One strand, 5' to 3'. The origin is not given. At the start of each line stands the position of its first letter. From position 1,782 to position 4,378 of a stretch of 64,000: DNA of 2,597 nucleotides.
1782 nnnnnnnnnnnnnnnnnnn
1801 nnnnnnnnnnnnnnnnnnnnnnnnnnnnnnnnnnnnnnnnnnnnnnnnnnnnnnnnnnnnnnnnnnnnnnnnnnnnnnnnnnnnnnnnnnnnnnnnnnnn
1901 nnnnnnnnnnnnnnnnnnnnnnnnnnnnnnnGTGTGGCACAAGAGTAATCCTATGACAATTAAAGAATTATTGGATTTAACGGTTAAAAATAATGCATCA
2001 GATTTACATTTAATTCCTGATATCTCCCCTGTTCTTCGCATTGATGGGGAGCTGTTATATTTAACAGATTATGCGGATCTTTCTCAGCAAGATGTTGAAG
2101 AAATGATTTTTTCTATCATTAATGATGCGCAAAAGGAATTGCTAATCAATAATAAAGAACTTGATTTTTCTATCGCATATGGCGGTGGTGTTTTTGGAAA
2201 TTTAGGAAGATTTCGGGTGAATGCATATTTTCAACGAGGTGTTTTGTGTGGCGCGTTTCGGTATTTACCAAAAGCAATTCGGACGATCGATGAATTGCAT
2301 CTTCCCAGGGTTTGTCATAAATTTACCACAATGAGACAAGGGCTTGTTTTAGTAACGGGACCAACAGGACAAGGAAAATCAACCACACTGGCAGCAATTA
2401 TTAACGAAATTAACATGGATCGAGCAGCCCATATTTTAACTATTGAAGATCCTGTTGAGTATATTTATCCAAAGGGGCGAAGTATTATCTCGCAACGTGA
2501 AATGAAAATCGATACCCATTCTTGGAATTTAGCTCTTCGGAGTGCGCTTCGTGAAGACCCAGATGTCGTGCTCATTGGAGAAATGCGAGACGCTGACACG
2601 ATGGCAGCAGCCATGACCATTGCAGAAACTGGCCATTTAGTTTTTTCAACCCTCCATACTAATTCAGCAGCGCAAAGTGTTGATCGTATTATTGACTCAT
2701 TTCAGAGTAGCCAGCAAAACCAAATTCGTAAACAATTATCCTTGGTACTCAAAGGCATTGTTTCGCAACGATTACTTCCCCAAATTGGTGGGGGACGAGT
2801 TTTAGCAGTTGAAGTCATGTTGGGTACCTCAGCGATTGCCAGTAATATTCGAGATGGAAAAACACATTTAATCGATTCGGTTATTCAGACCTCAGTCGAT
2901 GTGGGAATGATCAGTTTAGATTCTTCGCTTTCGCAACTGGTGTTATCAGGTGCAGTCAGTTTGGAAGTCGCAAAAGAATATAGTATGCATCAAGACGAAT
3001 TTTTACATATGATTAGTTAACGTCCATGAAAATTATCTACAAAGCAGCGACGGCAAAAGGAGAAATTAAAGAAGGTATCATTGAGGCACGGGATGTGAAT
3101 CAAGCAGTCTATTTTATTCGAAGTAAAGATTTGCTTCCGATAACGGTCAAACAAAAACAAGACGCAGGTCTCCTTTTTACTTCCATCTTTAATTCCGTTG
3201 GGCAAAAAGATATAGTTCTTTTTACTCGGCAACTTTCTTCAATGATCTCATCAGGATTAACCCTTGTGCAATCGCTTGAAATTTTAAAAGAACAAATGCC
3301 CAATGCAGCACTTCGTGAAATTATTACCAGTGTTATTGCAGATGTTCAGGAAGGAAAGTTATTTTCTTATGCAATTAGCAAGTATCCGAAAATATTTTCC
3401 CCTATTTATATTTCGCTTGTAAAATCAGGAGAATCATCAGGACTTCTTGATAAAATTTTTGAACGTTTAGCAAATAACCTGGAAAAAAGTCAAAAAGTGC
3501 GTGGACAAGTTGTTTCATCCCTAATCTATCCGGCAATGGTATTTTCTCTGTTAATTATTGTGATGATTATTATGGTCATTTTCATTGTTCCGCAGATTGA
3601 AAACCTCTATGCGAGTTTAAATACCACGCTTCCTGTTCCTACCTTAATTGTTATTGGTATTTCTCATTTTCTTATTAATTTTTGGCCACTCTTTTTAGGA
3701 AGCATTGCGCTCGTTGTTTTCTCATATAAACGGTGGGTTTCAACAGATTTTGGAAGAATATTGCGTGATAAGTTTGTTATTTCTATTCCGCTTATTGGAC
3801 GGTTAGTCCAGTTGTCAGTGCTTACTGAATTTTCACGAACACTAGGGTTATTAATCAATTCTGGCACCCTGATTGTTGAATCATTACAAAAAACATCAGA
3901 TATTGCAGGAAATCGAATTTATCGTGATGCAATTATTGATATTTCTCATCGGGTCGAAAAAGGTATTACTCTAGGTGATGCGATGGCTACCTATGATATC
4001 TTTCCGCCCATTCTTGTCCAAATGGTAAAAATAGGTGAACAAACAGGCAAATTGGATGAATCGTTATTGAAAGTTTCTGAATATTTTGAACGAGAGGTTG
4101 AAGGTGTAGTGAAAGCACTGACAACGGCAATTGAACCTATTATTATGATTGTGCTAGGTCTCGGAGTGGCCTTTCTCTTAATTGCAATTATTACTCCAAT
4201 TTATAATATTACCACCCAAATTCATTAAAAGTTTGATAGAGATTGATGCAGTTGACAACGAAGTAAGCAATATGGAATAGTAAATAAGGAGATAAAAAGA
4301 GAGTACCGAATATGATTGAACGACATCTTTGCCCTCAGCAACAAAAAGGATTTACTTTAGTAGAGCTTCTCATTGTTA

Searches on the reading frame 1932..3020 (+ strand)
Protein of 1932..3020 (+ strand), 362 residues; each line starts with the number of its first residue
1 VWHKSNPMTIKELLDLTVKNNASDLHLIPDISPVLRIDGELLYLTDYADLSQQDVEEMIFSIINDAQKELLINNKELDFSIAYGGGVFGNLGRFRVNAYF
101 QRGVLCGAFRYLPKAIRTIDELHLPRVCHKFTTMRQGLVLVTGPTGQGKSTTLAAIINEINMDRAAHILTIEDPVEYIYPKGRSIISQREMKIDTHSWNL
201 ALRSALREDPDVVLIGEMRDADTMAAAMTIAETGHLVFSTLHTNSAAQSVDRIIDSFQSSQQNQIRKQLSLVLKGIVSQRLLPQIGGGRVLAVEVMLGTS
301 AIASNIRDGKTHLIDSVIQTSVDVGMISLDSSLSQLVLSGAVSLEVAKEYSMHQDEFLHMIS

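Call 88: search_protein_families(library=pfam, proteins=[window:1932-3020:+], max_evalue=0.00001)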
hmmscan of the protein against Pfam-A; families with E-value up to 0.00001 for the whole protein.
window:1932-3020:+ (362 aa): 1 family
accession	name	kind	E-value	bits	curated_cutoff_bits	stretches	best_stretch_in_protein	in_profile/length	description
PF00437.27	T2SSE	-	5.3e-41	140.9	24.9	1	131-285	137-281/370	Type II/IV secretion system protein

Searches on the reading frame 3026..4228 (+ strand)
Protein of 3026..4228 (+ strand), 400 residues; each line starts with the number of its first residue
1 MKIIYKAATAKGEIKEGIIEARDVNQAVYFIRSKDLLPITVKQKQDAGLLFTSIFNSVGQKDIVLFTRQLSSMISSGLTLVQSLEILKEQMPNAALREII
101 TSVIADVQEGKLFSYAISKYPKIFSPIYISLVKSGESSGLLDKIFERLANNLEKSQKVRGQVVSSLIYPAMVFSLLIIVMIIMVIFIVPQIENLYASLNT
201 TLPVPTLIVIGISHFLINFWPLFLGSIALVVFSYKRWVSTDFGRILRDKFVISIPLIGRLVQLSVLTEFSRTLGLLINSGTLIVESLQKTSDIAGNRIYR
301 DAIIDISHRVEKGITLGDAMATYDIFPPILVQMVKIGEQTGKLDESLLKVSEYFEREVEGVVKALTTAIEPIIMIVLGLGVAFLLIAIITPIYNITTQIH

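Call 88: search_protein_families(library=pfam, proteins=[window:3026-4228:+], max_evalue=0.00001)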
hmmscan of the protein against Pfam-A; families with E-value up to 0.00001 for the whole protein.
window:3026-4228:+ (400 aa): 1 family
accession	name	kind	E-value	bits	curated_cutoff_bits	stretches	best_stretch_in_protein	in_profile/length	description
PF00482.28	T2SSF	-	1.7e-60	202.9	25.2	2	66-189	1-125/125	Type II secretion system (T2SS), protein F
